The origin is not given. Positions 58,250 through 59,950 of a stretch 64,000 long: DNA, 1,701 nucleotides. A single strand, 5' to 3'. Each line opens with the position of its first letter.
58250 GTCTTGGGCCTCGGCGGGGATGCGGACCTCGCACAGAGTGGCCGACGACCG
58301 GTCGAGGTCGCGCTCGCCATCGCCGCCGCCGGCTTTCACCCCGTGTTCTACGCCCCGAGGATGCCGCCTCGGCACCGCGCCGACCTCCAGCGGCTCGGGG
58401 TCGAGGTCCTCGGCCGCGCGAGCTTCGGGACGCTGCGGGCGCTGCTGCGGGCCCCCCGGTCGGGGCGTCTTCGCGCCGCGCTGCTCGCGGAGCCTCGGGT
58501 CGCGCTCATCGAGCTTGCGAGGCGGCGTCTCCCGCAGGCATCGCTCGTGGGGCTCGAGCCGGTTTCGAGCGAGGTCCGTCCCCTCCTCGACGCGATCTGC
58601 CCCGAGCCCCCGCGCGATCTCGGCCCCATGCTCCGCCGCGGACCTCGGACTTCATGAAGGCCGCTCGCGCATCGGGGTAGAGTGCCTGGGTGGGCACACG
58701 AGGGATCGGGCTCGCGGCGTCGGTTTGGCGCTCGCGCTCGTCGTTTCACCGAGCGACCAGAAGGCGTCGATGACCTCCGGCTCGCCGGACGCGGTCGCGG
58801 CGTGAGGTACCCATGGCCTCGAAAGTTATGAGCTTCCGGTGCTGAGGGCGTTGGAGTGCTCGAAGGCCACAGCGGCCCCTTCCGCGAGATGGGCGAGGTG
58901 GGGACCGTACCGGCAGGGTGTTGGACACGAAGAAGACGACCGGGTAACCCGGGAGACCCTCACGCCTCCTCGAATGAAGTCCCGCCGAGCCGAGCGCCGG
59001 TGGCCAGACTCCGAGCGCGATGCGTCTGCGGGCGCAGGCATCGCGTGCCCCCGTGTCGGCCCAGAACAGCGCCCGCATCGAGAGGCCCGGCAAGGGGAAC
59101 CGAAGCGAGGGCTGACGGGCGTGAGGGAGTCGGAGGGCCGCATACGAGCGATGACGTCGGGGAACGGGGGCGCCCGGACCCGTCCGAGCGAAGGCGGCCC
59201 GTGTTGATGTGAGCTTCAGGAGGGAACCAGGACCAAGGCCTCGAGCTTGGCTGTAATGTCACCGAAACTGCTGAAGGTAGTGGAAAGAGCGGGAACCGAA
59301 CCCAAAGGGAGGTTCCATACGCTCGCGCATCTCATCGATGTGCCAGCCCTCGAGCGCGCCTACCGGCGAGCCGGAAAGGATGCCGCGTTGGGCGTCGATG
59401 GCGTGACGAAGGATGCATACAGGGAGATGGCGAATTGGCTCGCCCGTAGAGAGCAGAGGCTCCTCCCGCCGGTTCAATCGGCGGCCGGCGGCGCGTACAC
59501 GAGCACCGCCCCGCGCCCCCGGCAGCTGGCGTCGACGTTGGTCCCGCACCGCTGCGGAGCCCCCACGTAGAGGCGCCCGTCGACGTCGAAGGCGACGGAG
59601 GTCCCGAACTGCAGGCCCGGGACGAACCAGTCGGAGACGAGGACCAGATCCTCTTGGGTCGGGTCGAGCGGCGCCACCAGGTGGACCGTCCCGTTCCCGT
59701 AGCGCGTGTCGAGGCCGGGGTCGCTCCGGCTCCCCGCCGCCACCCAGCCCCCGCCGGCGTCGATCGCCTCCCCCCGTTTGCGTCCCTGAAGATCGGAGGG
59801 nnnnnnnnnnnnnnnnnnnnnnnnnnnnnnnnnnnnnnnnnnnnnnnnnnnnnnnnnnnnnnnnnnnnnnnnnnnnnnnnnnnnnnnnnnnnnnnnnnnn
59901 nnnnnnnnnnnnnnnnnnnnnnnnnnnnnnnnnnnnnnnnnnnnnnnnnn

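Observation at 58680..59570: Truncated group II intron (5' ribozyme region + RT domain 0 only) abutting the FG-GAP operon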

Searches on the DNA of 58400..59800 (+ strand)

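Call 4: search_rna_families(source=window, start=58400, end=59800, threshold=evalue, max_evalue=10, show_alignments=3)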
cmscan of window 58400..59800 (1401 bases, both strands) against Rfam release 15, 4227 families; matches with E-value up to 10: 1.
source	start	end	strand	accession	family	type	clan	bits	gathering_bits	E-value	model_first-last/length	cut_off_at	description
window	58816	58919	+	RF02005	group-II-D1D4-6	Intron;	CL00102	32.6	49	3e-07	116-216/225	no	Group II catalytic intron D1-D4-6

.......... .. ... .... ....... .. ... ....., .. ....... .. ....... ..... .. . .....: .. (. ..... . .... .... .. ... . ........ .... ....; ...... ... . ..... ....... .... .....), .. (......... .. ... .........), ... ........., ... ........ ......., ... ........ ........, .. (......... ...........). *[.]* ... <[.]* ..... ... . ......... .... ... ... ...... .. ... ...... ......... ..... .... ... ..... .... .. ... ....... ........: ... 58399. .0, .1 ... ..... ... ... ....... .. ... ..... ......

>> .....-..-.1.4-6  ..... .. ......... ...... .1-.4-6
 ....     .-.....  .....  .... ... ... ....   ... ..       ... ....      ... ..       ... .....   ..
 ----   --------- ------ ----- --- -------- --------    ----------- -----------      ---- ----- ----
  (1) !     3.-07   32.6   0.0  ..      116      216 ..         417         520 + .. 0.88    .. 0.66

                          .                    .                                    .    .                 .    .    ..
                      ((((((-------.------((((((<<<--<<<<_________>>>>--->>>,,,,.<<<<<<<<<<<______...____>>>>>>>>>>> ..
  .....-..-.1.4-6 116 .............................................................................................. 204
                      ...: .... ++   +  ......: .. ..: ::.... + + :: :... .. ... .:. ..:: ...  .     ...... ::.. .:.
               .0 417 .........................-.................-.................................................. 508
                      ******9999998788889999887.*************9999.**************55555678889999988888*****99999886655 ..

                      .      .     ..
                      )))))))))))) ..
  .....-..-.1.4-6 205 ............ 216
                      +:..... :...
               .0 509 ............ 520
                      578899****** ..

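Call 11: search_rna_families(sources=[L003, L004, L005, L006, L007, L008], threshold=gathering)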
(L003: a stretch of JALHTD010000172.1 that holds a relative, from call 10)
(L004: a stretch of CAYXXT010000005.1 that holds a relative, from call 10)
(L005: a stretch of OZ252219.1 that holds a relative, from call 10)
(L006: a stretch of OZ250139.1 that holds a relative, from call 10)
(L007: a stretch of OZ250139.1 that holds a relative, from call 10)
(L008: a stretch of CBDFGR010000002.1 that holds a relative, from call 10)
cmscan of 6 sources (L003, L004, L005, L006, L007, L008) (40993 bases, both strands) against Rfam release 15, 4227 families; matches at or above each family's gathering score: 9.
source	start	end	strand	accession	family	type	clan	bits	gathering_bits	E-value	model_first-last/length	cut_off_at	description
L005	3633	3851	-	RF02005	group-II-D1D4-6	Intron;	CL00102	138.7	49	1.3e-39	1-225/225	no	Group II catalytic intron D1-D4-6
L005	2810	3028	-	RF02005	group-II-D1D4-6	Intron;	CL00102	129.5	49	1.2e-36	1-225/225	no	Group II catalytic intron D1-D4-6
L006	3524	3750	+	RF02005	group-II-D1D4-6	Intron;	CL00102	115.9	49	2.5e-32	1-225/225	no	Group II catalytic intron D1-D4-6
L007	3524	3750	+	RF02005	group-II-D1D4-6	Intron;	CL00102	115.9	49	2.5e-32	1-225/225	no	Group II catalytic intron D1-D4-6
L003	1403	1633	+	RF02005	group-II-D1D4-6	Intron;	CL00102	114.7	49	6e-32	1-225/225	no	Group II catalytic intron D1-D4-6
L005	1046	1122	-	RF00029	Intron_gpII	Intron;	-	45.5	40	6.4e-06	1-77/77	no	Group II catalytic intron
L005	3109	3185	-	RF00029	Intron_gpII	Intron;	-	45.5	40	6.4e-06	1-77/77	no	Group II catalytic intron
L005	5313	5389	+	RF00029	Intron_gpII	Intron;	-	42.7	40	3.1e-05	1-77/77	no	Group II catalytic intron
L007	2433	2493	-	RF00005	tRNA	Gene; tRNA;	CL00001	30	29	0.02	1-71/71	no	tRNA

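Call 23: search_rna_families(source=L003, start=1250, end=3600, threshold=evalue, max_evalue=1, show_alignments=2)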
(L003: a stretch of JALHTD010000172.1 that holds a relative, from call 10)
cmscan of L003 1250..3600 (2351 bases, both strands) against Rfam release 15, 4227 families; matches with E-value up to 1: 3.
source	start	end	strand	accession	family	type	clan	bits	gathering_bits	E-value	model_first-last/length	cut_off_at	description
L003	1403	1633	+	RF02005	group-II-D1D4-6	Intron;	CL00102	114.7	49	3.4e-33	1-225/225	no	Group II catalytic intron D1-D4-6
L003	3293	3369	+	RF00029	Intron_gpII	Intron;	-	33.3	40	0.00035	1-77/77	no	Group II catalytic intron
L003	3292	3331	+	RF04357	Plastid-ndhA-ndhB-2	Intron;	CL00155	25.2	53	0.011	1-41/41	no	Plastid-ndhA-ndhB-2 group II-D5 intron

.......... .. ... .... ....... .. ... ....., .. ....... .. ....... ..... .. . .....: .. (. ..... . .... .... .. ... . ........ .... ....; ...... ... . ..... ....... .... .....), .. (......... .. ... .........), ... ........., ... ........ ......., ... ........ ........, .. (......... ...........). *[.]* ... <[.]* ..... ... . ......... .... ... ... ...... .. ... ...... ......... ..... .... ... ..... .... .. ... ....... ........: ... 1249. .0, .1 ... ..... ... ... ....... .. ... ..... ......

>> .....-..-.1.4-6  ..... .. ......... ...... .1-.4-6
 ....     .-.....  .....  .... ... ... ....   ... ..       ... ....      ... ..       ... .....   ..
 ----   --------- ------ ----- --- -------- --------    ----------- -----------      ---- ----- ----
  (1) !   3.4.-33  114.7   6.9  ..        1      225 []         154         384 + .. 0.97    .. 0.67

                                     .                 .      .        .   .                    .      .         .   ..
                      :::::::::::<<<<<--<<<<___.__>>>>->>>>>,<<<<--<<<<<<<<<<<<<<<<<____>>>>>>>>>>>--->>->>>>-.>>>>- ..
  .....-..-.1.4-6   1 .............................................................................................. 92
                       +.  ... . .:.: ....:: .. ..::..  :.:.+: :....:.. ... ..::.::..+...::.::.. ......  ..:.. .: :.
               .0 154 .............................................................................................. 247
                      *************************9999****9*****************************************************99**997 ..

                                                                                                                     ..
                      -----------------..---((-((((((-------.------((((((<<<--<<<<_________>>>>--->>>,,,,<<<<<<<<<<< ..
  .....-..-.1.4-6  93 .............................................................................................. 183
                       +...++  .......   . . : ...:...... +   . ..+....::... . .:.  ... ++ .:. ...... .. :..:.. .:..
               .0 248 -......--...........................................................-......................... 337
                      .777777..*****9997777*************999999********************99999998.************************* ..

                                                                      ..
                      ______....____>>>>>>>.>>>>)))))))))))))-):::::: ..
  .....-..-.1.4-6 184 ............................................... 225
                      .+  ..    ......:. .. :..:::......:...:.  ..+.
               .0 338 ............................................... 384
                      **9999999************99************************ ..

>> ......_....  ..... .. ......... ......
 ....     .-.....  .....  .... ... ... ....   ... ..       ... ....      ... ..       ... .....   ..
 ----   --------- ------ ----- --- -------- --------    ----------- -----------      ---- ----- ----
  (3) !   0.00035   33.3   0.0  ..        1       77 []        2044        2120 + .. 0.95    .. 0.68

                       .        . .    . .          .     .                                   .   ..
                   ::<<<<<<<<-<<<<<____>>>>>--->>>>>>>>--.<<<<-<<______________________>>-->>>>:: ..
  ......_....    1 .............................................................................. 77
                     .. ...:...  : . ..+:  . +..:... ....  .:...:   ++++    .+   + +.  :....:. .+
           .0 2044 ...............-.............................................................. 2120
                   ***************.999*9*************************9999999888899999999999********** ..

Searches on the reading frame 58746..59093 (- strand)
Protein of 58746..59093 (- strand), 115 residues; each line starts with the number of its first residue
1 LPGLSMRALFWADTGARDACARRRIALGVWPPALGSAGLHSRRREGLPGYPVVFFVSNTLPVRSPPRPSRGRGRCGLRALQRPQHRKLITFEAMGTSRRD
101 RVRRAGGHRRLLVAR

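Call 36: find_encoding_contigs(protein=window:58746-59093:-, flank=3000, max_places=6)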
Protein window:58746-59093:- (115 aa): no gene with exactly this product is on record in the collection.

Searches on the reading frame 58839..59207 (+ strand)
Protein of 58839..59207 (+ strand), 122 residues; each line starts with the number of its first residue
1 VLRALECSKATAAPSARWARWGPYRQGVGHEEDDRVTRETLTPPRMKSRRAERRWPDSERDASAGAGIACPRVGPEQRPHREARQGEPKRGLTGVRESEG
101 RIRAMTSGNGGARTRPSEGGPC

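Call 35: find_encoding_contigs(protein=window:58839-59207:+, flank=3000, max_places=6)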
Protein window:58839-59207:+ (122 aa): no gene with exactly this product is on record in the collection.

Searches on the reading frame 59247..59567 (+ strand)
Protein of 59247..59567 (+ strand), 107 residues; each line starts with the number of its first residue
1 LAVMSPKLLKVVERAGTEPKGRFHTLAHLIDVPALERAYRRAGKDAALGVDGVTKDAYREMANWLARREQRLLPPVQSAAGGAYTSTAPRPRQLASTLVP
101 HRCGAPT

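Call 5: search_protein_families(library=pfam, proteins=[window:59247-59567:+], max_evalue=1)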
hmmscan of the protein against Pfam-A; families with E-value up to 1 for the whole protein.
seq(107 aa): 0 families

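Call 6: search_protein_families(library=ncbifam, proteins=[window:59247-59567:+], max_evalue=10)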
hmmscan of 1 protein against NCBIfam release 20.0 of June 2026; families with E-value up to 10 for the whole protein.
seq(107 aa): 0 families

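Call 7: find_homologous_proteins(query=window:59247-59567:+, max_evalue=0.001)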
Query seq(107 aa) (107 aa): 401 proteins with E <= 0.001 among 430 candidates; the best 120 are listed.
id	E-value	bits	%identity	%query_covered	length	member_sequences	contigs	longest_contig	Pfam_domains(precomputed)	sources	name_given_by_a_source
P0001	4.1e-62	225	100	97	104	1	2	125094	-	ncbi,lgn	-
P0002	1.5e-22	98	85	55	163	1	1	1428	-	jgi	jgi:retron-type reverse transcriptase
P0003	1.1e-21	95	83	55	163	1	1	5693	-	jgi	jgi:retron-type reverse transcriptase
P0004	2.7e-21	94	73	64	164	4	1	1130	-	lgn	-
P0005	3.9e-21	93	85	51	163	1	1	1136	-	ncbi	-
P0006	4.4e-21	93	71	64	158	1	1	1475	-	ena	-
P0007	2.8e-20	90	78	54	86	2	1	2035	-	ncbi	-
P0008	2.9e-20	90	82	51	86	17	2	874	-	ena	-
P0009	5.8e-20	89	82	51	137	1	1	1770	-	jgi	jgi:hypothetical protein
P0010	7.8e-20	89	76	54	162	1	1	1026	-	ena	-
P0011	8.1e-20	89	78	54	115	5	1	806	-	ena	-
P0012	8.8e-20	89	77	53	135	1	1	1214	-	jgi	jgi:hypothetical protein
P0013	1.0e-19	88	80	51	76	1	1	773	-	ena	-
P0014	1.1e-19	88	76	54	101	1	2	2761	-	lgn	-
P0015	1.1e-19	88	76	54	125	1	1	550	-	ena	-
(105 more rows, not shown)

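Call 9: find_encoding_contigs(protein=P0001, flank=10000, max_places=4)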
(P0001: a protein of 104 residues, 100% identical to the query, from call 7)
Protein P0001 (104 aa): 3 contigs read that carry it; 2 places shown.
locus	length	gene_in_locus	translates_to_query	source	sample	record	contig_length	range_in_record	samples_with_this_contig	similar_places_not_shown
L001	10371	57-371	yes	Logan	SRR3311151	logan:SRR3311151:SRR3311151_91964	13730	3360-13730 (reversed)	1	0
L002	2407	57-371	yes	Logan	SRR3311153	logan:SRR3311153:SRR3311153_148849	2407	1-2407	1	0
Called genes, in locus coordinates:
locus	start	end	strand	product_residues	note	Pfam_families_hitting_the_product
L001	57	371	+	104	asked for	-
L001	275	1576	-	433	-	PF14312:FG-GAP_2 (faint)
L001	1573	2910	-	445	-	PF14312:FG-GAP_2 (faint)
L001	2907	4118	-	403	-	PF14312:FG-GAP_2 (faint)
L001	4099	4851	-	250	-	-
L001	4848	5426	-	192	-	PF04542:Sigma70_r2, PF08281:Sigma70_r4_2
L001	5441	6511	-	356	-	-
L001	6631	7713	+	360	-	PF00089:Trypsin, PF13365:Trypsin_2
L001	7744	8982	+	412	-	PF00089:Trypsin (weak), PF13365:Trypsin_2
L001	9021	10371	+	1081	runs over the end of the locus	-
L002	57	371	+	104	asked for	-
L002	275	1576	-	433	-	PF14312:FG-GAP_2 (faint)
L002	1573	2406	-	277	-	?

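Call 16: list_cluster_members(proteins=[P0001])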
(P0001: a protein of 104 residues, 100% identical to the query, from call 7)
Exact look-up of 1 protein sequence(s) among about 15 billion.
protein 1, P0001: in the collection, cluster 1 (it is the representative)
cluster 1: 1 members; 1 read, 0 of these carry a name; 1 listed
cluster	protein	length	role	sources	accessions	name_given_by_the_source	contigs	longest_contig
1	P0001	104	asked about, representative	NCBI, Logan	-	-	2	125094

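Call 17: find_encoding_contigs(protein=P0003, flank=5000, max_places=3)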
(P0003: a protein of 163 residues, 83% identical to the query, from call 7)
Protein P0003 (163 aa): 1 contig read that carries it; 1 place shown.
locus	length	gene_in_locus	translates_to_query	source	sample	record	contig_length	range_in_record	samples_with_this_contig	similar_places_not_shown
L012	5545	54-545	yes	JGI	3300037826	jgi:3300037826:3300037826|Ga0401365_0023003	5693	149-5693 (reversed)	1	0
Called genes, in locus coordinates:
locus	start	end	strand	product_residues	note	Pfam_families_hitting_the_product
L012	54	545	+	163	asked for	-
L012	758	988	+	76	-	-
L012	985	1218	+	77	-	-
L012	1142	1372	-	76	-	-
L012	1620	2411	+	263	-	PF00376:MerR, PF13411:MerR_1, PF06445:GyrI-like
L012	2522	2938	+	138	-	PF12681:Glyoxalase_2 (weak), PF00903:Glyoxalase, PF18029:Glyoxalase_6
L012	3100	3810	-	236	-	-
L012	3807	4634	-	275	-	-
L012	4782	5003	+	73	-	-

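Call 18: find_encoding_contigs(protein=P0002, flank=5000, max_places=3)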
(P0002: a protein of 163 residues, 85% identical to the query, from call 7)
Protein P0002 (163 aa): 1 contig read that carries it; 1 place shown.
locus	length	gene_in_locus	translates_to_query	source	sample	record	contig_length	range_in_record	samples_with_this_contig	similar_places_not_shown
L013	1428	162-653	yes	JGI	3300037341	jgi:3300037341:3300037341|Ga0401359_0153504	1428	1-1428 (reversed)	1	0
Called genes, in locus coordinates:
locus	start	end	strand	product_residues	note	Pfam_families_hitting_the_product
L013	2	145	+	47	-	?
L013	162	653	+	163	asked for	-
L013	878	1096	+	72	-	-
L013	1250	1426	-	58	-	?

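Call 19: find_encoding_contigs(protein=P0004, flank=5000, max_places=3)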
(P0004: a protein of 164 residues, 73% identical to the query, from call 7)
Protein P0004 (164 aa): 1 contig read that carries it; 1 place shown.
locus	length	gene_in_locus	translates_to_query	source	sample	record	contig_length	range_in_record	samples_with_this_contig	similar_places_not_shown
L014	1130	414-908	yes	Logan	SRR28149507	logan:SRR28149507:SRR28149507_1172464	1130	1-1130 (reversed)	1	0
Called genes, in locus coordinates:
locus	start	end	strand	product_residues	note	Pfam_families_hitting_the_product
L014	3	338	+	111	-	?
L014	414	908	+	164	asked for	-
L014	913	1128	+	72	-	?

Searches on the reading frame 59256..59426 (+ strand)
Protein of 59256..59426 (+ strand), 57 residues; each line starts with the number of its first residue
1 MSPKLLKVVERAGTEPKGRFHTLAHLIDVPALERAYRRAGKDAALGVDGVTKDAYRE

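Call 10: find_related_loci(query=window:59256-59426:+, collection=genome_contigs, flank=4000)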
Query seq(57 aa) (57 aa) in genome_contigs; peptide patterns used: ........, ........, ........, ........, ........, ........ (x = any residue, [..] = any of these).
599 stretches matched a pattern (row limit reached: there are more); 9 encode a relative of the query (tblastn E <= 1e-3); 9 distinct loci.
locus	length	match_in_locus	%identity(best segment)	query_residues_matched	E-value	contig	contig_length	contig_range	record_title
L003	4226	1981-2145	76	1-55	5e-25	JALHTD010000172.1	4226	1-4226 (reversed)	MAG: Thermoanaerobaculaceae bacterium isolate PFL15 seq_1571551, whole genome shotgun sequence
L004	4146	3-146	77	8-55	1e-21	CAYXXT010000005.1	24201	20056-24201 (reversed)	MAG TPA_asm: uncultured Methanosarcinales archaeon isolate SRP178908_co2_264 genome assembly, contig: NODE_744_length_24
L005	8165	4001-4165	69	1-55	9e-22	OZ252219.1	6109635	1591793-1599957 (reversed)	MAG: Vicinamibacterales bacterium isolate c486d04e-8d25-486b-b053-8cece0c204bf genome assembly, chromosome: 1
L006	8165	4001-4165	65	1-55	6e-20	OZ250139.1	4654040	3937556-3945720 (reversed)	MAG: Vicinamibacterales bacterium isolate 484768f3-921a-4930-8514-f507c87559ee genome assembly, chromosome: 1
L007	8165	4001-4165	65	1-55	6e-20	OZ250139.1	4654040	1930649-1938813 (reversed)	MAG: Vicinamibacterales bacterium isolate 484768f3-921a-4930-8514-f507c87559ee genome assembly, chromosome: 1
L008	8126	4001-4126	62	11-55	6e-13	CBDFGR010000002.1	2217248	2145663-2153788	MAG: Myxococcota bacterium isolate ad521999-ae95-4a27-8e19-38f7542cab83 genome assembly, contig: contig_2, whole genome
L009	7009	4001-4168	41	1-55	5e-8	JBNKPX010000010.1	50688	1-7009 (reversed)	MAG: Gammaproteobacteria bacterium isolate G1.bin.3.strict NODE_10_length_50688_cov_12.121080, whole genome shotgun sequ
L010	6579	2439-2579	38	11-57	1e-7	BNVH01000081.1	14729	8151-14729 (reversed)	Synergistales bacterium MS502-76 DNA, sequence081, whole genome shotgun sequence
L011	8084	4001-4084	57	15-44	1e-6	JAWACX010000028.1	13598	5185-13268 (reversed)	MAG: Thermoplasmata archaeon isolate QQ_201709_bins_14 QQ_201709_bins_14_scaffold_28, whole genome shotgun sequence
